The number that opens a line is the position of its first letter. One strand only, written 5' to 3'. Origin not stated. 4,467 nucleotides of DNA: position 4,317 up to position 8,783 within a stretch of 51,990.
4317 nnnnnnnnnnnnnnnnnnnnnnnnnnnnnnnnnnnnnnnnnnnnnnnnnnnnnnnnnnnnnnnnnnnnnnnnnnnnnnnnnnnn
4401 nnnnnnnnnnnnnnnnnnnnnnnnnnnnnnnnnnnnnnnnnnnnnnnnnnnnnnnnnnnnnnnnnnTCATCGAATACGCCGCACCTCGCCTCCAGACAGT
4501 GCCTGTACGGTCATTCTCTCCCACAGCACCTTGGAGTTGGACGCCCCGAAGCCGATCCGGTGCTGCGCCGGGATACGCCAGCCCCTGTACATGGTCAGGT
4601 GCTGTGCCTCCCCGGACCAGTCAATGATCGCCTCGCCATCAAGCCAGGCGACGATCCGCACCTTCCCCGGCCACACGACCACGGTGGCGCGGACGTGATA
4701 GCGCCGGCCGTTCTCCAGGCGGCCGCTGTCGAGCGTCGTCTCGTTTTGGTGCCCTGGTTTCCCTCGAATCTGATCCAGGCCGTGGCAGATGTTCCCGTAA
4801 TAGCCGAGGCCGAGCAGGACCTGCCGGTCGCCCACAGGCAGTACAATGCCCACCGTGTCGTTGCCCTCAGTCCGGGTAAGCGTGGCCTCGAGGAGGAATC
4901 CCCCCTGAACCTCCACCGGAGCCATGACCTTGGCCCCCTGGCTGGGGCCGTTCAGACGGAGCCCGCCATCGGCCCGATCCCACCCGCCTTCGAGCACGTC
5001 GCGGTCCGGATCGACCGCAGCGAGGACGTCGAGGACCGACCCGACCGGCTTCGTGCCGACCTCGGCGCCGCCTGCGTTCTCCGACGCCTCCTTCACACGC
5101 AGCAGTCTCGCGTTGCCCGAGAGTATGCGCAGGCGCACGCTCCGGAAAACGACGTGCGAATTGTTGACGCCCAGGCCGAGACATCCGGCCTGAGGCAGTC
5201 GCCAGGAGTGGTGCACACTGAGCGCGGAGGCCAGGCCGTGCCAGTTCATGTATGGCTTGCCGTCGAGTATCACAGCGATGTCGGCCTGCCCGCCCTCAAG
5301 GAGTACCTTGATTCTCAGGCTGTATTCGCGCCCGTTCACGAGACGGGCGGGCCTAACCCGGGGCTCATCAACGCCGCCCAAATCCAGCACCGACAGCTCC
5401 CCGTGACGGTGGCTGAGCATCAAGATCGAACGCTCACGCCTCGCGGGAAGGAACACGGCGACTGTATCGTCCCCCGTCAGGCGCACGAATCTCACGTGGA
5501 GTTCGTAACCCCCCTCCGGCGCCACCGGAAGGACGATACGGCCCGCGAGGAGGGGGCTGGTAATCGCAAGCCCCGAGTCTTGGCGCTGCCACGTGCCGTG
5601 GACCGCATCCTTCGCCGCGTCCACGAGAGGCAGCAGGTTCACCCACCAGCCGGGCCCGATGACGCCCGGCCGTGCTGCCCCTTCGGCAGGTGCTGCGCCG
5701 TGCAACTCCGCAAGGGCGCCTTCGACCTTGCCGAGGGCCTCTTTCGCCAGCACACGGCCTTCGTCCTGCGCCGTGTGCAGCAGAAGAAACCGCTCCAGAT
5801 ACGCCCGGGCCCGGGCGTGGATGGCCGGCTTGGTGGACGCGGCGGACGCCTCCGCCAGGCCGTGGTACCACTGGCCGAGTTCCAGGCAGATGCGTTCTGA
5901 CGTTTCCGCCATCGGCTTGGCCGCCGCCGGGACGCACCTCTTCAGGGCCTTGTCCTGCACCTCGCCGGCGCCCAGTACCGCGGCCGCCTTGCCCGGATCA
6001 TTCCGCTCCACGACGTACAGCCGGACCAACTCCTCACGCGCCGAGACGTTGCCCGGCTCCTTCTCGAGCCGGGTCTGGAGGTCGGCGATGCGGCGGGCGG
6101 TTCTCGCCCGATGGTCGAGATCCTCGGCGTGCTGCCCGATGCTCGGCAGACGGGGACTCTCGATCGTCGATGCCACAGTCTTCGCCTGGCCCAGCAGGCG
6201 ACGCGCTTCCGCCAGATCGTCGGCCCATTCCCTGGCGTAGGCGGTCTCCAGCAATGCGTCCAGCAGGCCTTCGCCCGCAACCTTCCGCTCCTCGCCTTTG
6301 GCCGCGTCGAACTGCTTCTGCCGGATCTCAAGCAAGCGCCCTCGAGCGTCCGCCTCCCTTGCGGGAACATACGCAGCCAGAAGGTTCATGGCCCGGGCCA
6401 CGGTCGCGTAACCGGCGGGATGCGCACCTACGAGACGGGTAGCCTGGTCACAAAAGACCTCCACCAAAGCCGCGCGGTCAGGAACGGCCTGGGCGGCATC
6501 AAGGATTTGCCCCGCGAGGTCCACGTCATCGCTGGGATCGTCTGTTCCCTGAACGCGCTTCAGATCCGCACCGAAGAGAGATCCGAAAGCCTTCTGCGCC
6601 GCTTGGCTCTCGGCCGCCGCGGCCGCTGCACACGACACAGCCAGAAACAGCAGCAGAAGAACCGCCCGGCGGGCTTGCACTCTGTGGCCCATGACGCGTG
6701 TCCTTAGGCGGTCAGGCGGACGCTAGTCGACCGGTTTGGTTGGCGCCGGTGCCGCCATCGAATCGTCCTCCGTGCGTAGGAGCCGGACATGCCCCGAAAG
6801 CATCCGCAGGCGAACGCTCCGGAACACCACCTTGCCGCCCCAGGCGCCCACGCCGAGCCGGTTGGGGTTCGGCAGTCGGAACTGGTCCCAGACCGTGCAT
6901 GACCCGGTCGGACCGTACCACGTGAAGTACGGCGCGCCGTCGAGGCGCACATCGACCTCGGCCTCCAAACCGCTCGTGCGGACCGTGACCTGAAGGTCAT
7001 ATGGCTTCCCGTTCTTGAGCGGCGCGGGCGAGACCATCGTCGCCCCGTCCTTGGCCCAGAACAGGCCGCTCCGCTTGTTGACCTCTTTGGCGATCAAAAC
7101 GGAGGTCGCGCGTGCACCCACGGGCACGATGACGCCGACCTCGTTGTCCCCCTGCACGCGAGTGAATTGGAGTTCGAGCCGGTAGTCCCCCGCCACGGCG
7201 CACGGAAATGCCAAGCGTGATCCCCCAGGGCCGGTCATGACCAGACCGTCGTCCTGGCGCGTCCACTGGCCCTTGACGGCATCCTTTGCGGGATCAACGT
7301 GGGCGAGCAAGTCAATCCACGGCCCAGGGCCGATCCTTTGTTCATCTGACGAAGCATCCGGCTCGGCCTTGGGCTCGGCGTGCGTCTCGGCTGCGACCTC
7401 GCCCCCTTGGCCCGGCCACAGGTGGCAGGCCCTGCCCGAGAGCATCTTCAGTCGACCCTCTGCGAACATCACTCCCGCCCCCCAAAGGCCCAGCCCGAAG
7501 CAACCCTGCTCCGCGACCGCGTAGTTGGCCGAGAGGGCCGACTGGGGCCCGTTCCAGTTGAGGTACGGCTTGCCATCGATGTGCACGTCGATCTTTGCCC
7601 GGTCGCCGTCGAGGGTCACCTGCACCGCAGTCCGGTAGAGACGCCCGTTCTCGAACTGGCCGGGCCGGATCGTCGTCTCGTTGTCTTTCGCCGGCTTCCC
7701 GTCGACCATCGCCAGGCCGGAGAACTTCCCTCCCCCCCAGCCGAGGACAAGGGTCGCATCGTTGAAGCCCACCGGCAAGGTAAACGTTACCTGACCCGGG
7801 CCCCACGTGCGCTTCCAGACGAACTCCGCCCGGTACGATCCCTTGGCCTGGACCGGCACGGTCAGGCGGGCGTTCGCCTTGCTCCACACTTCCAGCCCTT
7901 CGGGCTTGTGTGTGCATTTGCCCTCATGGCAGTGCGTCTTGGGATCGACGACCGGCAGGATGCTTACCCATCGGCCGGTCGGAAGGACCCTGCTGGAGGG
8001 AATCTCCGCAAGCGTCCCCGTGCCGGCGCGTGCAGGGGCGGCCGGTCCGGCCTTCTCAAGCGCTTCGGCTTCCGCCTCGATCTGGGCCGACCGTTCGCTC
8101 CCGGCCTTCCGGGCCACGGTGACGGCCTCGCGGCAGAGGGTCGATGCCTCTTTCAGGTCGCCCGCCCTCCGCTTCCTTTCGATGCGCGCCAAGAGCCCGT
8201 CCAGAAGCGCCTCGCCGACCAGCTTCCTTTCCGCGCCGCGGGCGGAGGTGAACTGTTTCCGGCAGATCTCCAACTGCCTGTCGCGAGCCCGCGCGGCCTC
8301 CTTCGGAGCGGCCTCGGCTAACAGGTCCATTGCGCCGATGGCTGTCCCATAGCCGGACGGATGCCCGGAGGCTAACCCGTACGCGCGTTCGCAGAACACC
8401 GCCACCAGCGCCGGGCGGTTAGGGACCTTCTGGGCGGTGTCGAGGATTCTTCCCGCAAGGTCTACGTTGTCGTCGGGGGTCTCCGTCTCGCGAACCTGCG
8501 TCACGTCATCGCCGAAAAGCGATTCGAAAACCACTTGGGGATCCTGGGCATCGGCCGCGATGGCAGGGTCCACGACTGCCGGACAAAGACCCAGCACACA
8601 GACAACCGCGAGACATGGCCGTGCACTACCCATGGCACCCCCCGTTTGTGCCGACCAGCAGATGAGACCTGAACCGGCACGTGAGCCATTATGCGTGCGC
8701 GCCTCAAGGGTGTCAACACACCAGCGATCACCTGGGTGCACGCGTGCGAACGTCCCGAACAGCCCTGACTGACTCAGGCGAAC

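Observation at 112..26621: ECF sigma/anti-sigma-headed 26.5-kb array of secreted giant multidomain proteins: candidate undescribed envelope system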

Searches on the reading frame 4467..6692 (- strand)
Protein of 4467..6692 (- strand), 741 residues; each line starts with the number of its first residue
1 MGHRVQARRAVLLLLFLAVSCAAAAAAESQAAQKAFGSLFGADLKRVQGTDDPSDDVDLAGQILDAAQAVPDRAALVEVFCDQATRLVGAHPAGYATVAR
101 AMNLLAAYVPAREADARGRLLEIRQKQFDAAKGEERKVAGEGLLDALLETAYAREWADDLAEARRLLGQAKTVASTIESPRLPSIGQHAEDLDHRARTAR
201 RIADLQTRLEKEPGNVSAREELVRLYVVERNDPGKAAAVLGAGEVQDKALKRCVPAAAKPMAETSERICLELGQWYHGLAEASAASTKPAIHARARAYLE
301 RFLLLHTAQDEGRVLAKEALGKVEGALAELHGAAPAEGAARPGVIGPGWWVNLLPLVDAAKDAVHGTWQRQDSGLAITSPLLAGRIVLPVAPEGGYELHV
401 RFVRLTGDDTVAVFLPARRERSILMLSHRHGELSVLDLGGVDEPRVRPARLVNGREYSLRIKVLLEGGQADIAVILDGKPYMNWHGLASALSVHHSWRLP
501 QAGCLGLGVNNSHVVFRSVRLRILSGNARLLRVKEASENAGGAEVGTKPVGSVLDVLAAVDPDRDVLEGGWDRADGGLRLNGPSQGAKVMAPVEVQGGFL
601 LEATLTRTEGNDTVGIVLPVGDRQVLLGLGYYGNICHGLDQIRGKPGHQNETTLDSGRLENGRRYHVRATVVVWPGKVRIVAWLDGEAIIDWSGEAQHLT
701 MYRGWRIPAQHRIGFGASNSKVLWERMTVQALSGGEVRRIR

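Call 4: search_protein_families(library=pfam, proteins=[window:4467-6692:-], max_evalue=0.01)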
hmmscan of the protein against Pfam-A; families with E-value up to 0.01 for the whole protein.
window:4467-6692:- (741 aa): 0 families

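Call 8: search_protein_families(library=ncbifam, proteins=[window:4467-6692:-], max_evalue=0.1)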
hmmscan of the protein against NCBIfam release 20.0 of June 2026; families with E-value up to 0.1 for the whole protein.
window:4467-6692:- (741 aa): 0 families

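Call 10: search_protein_families(library=pfam, proteins=[window:4467-6692:-], max_evalue=10)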
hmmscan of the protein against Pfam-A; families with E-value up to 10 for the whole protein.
window:4467-6692:- (741 aa): 1 family
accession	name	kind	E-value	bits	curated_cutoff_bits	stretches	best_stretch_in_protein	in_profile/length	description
PF14561.12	TPR_20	-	4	8.3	25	1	196-229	2-35/90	Tetratricopeptide repeat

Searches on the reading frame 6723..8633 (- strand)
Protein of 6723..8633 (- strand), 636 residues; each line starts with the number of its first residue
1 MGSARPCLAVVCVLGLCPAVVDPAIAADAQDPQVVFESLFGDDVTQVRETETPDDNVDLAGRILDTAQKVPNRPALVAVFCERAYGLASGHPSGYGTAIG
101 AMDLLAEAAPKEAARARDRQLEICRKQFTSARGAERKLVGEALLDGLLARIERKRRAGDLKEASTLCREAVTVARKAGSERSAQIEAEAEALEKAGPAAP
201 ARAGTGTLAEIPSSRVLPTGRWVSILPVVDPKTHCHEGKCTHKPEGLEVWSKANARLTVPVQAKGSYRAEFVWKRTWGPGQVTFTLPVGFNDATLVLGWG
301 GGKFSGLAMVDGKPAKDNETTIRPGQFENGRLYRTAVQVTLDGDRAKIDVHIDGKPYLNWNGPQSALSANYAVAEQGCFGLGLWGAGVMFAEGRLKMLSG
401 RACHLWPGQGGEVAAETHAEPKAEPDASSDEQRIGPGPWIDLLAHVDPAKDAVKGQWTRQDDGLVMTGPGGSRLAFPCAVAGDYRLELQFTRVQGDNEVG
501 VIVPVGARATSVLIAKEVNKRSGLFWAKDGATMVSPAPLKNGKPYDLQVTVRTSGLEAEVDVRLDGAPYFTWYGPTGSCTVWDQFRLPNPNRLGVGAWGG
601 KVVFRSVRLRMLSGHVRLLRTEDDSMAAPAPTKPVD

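Call 10: search_protein_families(library=pfam, proteins=[window:6723-8633:-], max_evalue=10)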
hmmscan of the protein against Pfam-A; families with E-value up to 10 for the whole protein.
window:6723-8633:- (636 aa): 1 family
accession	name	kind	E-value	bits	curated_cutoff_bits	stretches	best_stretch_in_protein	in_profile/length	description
PF06439.18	3keto-disac_hyd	-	0.037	14.5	26.8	1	454-610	23-187/187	3-keto-disaccharide hydrolase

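Call 24: find_related_loci(query=window:6723-8633:-, collection=metagenome_contigs, flank=10000)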
Query window:6723-8633:- (636 aa) in metagenome_contigs; peptide patterns used: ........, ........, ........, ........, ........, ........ (x = any residue, [..] = any of these).
65 stretches matched a pattern; 10 encode a relative of the query (tblastn E <= 1e-3); 10 distinct loci.
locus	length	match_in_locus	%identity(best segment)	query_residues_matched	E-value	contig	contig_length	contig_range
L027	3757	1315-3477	35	5-620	4e-66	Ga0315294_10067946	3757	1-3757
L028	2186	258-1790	37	36-634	3e-32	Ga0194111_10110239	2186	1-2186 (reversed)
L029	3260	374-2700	36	10-631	1e-30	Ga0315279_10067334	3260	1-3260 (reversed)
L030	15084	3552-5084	36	24-619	2e-29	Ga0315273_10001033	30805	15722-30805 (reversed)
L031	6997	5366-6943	36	24-619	2e-29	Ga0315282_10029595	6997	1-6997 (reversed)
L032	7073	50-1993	28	216-634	9e-27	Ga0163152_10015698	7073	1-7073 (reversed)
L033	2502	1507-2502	39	36-460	3e-26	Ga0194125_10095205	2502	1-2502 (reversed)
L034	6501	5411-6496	37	24-477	5e-24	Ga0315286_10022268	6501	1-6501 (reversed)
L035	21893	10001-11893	28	216-634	2e-27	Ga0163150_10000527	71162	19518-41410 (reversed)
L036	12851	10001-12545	26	274-624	3e-11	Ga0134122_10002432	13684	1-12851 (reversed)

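Call 74: search_protein_families(library=pfam, proteins=[L030:578-1408:+, L030:1444-2370:+, L030:2563-3270:+, L030:3318-5171:+, L030:5643-7058:+, L030:7089-8348:+, L030:8463-9107:+, L030:9104-10039:+, L030:10517-12544:+, L030:11274-14366:+], max_evalue=0.01)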
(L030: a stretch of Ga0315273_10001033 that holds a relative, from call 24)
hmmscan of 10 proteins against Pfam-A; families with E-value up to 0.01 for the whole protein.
L030:578-1408:+ (276 aa): 0 families

L030:1444-2370:+ (308 aa): 0 families

L030:2563-3270:+ (235 aa): 0 families

L030:3318-5171:+ (617 aa): 0 families

L030:5643-7058:+ (471 aa): 3 families
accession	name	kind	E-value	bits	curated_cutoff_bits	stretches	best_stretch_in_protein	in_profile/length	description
PF03572.23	Peptidase_S41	-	2e-21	76.7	24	1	269-437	3-165/165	Peptidase family S41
PF13205.12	Big_5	-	0.00037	21.6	23.6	1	27-63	3-38/105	Bacterial Ig-like domain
PF14684.11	Tricorn_C1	-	0.0035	17.7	24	1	168-207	14-53/59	Tricorn protease C1 domain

L030:7089-8348:+ (419 aa): 0 families

L030:8463-9107:+ (214 aa): 1 family
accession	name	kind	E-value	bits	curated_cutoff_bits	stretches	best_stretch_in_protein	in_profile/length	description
PF06439.18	3keto-disac_hyd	-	6.4e-16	59.4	26.8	1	19-199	1-187/187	3-keto-disaccharide hydrolase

L030:9104-10039:+ (311 aa): 0 families

L030:10517-12544:+ (675 aa): 0 families

L030:11274-14366:+ (1030 aa): 4 families
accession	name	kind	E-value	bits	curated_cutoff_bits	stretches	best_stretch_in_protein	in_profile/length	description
PF01436.27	NHL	-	8e-05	22.9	20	0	133-149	2-18/28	NHL repeat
PF08450.18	SGL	-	0.0001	22.4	26.3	1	137-186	188-236/246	SMP-30/Gluconolactonase/LRE-like region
PF06739.17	SBBP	-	0.00012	22.4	20.5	0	275-286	16-27/38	Beta-propeller repeat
PF11790.14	Glyco_hydro_cc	-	0.00066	19.7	21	1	563-676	63-173/237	Glycosyl hydrolase catalytic core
